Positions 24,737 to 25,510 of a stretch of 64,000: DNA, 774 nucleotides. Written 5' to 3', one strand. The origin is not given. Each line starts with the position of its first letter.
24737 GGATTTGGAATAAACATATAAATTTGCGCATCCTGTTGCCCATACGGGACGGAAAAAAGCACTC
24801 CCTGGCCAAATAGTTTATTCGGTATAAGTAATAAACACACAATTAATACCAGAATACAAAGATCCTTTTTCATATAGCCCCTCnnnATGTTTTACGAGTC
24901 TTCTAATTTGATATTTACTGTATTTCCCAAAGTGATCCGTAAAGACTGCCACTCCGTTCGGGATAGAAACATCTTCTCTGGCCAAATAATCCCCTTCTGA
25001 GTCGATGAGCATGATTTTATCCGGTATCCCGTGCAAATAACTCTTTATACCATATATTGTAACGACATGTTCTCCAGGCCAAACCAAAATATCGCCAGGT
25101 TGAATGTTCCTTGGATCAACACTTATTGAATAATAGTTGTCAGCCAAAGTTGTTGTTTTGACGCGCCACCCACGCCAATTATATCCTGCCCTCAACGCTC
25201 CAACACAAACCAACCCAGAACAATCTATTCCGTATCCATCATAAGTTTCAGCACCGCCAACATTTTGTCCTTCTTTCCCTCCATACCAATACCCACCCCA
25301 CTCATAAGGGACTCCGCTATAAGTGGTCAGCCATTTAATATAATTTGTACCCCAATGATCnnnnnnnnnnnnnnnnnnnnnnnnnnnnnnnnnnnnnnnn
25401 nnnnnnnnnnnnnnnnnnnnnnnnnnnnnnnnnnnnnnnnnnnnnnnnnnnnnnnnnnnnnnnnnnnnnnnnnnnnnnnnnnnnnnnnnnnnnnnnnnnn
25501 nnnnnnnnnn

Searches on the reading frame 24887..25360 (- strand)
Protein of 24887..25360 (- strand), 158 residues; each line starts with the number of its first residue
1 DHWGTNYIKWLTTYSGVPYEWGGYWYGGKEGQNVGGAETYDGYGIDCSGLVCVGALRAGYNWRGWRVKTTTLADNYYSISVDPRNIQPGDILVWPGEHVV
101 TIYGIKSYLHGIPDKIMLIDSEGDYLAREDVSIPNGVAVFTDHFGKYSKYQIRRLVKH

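Call 22: find_related_loci(query=A2, collection=genome_contigs, flank=10000)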
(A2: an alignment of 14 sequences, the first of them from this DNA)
Query A2 (158 aa) in genome_contigs; peptide patterns used: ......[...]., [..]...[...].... (x = any residue, [..] = any of these).
24 stretches matched a pattern; 14 encode a relative of the query (tblastn E <= 1e-3); 14 distinct loci.
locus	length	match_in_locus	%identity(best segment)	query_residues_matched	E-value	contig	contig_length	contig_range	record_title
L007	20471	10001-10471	48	6-158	5e-43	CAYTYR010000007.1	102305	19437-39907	MAG TPA_asm: uncultured Clostridia bacterium isolate binchicken_co220_96 genome assembly, contig: NODE_80_length_102305_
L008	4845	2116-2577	44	5-155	2e-32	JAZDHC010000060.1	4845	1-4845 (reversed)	MAG: Candidatus Desantisbacteria bacterium isolate MEGAHIT-group-0.297 k141_20326815, whole genome shotgun sequence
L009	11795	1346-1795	43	7-158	3e-31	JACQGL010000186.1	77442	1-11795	MAG: Armatimonadetes bacterium isolate NC_groundwater_1072_Ag_S2p5_66_82 S_2p5_S6_coassembly_k141_3696762, whole genome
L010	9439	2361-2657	61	6-102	3e-26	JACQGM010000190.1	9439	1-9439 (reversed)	MAG: Armatimonadetes bacterium isolate NC_groundwater_1073_Ag_S2p5_69_131 S_2p5_S6_coassembly_k141_2391938, whole genome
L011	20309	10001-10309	47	8-105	3e-25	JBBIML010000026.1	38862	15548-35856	MAG: Armatimonadota bacterium isolate ETS170220_bin_231 NODE_780_length_38862_cov_3.56969, whole genome shotgun sequence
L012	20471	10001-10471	36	7-158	3e-24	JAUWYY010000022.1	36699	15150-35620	MAG: bacterium isolate CSMAG_2722 CSMAG_2722_k141_418924_length_36699_cov_12.9928, whole genome shotgun sequence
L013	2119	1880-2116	56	5-74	2e-23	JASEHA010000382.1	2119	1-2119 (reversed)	MAG: bacterium isolate Yes70-11 NODE_382_length_2119_cov_7.023740, whole genome shotgun sequence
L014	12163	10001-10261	49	7-90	2e-21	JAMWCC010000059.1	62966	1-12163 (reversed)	MAG: Candidatus Omnitrophota bacterium isolate DRTY-6.bins.107.201705 NODE_1373_length_62966_cov_1.14754, whole genome s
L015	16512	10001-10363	40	7-106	1e-20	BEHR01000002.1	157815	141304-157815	Bacterium HR15 DNA, contig: NODE_43_2, isolate: HRbin15, whole genome shotgun sequence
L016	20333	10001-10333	39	1-98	8e-19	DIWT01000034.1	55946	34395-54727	MAG TPA_asm: bacterium UBP15_UBA6099 isolate UBA6099 UBA6099_contig_3345, whole genome shotgun sequence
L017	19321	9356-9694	37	7-98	2e-18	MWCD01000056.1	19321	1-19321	MAG: bacterium ADurb.Bin236 isolate ADurb.Bin236 BWY28_contig000056, whole genome shotgun sequence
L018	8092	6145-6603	39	7-158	8e-17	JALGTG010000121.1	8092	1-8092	MAG: Candidatus Hebobacteria bacterium isolate Meg19_1012_Bin_93 Meg19_1012_Bin_93_scaffold_34655, whole genome shotgun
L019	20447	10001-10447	36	7-147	4e-15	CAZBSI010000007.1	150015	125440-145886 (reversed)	MAG TPA_asm: uncultured bacterium isolate SRP216815_co1_264 genome assembly, contig: NODE_131_length_150015_cov_76.91179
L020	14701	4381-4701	39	2-107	2e-12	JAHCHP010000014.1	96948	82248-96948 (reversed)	MAG: Fimbriimonadia bacterium isolate TGS_ARM5 ARM5_14, whole genome shotgun sequence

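Call 57: find_related_loci(query=A2, collection=metagenome_contigs, flank=8000)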
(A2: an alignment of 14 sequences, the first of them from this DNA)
Query A2 (158 aa) in metagenome_contigs; peptide patterns used: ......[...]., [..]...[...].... (x = any residue, [..] = any of these).
50 stretches matched a pattern; 43 encode a relative of the query (tblastn E <= 1e-3); 43 distinct loci.
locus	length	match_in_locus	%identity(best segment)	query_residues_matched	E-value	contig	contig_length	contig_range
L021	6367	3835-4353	47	3-158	2e-38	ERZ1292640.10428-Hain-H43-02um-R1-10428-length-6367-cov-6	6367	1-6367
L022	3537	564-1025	43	4-155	2e-33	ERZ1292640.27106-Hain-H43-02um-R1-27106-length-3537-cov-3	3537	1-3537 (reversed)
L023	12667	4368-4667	56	6-103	1e-32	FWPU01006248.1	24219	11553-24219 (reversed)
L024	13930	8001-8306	53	7-103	4e-31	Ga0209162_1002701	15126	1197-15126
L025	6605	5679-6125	44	6-158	9e-31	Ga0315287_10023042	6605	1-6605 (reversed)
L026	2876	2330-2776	44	6-158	1e-30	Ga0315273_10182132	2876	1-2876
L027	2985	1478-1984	40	6-158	4e-30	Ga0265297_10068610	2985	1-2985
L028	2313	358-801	42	5-158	5e-28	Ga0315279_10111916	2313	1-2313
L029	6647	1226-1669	42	6-158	8e-28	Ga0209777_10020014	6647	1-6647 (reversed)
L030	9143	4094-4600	39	7-158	2e-27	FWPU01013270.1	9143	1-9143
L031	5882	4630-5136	39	7-158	2e-27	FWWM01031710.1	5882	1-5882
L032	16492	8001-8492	41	7-158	5e-27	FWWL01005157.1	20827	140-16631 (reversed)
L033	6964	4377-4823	41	6-158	8e-27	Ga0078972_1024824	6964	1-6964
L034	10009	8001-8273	46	8-95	4e-23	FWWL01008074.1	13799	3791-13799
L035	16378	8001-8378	42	6-128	4e-23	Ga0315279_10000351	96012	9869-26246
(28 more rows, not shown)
